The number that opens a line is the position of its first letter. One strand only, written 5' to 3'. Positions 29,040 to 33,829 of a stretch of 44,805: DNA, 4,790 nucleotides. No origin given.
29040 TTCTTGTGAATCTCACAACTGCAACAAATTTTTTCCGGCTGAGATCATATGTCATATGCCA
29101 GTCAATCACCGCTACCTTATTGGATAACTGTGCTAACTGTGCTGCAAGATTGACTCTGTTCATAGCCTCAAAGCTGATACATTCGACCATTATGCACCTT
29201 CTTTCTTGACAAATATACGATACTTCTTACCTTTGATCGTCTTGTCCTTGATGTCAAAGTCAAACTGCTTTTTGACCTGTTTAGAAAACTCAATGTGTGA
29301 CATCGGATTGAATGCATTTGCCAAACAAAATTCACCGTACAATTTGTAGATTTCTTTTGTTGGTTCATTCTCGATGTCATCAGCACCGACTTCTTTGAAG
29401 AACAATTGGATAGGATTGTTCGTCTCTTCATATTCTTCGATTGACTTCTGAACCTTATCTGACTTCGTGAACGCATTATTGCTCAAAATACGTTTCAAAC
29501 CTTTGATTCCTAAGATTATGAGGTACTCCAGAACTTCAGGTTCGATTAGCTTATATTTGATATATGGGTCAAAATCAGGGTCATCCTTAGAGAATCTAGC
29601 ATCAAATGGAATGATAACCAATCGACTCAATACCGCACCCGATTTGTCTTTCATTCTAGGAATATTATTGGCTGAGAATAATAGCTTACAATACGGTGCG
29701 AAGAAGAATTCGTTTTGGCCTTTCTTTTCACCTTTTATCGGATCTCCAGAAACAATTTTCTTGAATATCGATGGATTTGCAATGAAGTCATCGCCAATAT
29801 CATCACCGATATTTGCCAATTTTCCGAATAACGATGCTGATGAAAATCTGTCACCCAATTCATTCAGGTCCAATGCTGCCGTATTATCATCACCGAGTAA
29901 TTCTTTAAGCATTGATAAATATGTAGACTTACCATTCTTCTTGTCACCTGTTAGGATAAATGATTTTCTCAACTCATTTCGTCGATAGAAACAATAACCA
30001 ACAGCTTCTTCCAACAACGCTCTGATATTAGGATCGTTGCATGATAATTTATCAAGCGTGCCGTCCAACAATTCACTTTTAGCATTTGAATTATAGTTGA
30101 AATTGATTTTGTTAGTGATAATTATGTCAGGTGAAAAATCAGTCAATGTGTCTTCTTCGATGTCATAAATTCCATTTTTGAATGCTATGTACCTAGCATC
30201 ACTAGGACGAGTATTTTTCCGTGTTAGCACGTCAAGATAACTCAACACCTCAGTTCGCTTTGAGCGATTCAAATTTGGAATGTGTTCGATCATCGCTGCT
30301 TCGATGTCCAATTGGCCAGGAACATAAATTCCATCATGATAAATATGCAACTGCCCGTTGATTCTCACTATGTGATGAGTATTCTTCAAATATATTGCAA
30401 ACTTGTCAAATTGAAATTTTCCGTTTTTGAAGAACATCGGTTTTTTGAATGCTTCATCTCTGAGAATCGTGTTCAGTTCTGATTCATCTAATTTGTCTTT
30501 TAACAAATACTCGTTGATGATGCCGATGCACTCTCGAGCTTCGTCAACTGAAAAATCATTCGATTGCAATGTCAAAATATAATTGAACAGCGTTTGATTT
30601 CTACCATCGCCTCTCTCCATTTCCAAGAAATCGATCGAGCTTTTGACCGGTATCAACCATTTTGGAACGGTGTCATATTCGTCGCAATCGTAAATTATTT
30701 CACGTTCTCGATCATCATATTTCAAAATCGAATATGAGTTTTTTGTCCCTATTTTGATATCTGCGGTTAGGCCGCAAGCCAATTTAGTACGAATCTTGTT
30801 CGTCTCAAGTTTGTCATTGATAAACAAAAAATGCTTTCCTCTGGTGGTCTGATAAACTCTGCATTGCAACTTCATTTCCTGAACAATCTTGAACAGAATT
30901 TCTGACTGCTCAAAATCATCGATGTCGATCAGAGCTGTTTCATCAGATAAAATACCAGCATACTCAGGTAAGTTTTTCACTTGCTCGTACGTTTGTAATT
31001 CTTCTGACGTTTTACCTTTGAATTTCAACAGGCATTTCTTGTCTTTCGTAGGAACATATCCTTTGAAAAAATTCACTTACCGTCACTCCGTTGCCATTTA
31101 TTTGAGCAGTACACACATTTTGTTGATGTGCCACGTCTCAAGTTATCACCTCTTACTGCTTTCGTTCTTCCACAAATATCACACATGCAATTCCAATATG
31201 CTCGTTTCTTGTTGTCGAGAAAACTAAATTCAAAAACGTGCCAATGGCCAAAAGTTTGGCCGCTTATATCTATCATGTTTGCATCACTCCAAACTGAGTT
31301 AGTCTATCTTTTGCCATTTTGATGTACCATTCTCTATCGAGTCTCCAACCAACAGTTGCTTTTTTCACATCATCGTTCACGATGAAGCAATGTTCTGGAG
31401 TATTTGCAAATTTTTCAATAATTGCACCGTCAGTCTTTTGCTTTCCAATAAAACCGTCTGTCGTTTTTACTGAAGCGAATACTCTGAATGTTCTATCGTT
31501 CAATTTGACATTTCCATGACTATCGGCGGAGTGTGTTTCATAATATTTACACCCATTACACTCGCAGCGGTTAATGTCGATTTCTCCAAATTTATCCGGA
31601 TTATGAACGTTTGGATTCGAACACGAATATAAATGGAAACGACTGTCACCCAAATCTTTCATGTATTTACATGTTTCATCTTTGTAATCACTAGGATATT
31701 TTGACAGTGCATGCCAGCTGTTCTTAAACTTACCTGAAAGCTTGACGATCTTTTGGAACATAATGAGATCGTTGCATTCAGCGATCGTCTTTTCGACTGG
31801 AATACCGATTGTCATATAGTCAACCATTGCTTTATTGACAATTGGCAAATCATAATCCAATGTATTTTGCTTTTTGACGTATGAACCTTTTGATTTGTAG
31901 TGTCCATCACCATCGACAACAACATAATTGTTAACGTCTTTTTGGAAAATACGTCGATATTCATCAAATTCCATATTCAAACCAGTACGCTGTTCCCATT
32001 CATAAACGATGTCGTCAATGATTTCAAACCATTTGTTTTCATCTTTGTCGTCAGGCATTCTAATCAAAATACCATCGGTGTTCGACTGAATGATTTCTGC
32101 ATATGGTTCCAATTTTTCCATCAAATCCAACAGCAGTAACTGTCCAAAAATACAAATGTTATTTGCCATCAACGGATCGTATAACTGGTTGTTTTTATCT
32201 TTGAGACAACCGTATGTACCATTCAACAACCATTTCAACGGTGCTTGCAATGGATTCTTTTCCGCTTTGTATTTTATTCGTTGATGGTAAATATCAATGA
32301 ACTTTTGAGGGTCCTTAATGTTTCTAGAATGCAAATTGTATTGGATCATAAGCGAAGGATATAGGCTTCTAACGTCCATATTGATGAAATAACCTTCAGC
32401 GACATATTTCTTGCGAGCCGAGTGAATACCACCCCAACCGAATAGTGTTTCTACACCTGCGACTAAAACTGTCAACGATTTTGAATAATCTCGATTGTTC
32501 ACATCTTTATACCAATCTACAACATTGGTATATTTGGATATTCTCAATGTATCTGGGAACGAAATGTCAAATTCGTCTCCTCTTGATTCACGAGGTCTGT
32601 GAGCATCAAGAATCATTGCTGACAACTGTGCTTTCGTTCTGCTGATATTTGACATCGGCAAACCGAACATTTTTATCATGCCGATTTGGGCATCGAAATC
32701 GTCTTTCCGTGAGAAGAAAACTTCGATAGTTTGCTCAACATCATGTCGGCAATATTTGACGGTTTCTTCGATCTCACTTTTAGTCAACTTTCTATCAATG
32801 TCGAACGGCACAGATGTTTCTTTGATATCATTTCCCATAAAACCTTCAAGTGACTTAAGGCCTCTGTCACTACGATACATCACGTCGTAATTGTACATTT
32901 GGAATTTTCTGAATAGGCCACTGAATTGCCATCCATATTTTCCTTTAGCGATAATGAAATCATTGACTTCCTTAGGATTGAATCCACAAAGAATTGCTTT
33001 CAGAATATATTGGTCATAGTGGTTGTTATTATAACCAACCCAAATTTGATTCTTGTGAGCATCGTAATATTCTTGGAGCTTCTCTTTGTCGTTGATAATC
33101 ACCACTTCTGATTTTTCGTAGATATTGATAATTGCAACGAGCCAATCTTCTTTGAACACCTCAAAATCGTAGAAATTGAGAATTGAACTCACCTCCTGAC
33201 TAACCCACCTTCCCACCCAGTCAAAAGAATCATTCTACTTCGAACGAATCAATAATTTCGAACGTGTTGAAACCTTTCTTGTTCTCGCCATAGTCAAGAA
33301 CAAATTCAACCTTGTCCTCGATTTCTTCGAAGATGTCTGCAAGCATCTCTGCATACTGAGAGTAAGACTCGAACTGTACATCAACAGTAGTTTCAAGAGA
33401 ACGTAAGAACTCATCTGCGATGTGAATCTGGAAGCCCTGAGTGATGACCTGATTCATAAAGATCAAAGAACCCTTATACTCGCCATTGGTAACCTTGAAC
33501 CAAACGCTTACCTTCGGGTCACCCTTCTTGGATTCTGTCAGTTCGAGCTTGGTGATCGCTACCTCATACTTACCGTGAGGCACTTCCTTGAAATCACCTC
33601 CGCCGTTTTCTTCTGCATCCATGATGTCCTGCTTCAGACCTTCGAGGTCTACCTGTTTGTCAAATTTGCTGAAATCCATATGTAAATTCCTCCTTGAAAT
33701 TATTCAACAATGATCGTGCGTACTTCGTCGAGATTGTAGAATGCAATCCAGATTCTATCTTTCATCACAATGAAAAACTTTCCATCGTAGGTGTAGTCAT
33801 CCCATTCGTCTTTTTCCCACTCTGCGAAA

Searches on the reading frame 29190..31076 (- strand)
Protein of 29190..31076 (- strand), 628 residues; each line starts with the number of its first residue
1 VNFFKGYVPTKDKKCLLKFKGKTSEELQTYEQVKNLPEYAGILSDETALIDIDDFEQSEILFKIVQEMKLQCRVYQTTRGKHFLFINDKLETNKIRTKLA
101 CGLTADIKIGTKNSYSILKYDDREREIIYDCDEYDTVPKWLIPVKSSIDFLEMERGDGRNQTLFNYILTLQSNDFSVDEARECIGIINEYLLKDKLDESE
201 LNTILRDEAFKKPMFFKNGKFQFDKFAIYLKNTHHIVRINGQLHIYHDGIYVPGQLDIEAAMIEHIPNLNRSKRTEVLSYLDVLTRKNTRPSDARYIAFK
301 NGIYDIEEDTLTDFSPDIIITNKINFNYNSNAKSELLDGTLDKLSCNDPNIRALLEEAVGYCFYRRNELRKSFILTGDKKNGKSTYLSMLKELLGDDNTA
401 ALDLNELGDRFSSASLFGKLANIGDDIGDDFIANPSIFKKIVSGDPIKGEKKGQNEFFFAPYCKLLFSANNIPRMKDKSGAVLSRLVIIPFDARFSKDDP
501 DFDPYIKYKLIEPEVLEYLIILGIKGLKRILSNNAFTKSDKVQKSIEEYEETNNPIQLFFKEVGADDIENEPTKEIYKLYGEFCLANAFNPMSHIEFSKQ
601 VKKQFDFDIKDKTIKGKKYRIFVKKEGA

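Call 107: search_protein_families(library=pfam, proteins=[window:29190-31076:-], max_evalue=0.01)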
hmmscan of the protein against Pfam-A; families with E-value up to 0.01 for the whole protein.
window:29190-31076:- (628 aa): 2 families
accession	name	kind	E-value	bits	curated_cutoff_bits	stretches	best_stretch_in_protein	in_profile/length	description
PF19263.5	DUF5906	-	2.9e-20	73.4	27.6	1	375-479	1-110/114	Family of unknown function (DUF5906)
PF08706.16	D5_N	-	1.3e-11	45.4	22.4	1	258-343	55-142/145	D5 N terminal like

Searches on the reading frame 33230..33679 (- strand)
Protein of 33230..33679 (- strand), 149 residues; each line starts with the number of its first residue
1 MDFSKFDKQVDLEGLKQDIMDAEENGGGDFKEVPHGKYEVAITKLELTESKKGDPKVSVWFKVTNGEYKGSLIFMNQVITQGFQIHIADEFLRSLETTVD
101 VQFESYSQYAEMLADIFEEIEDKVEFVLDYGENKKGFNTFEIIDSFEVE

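Call 107: search_protein_families(library=pfam, proteins=[window:33230-33679:-], max_evalue=0.01)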
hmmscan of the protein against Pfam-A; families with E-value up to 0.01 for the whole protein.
window:33230-33679:- (149 aa): 2 families
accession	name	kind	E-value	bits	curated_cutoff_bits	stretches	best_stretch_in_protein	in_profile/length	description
PF05037.18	DUF669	-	3.3e-09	37.4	21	1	25-113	6-102/138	Protein of unknown function (DUF669)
PF16729.10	DUF5067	-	0.0026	18.1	27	1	35-69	23-57/126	Domain of unknown function (DUF5067)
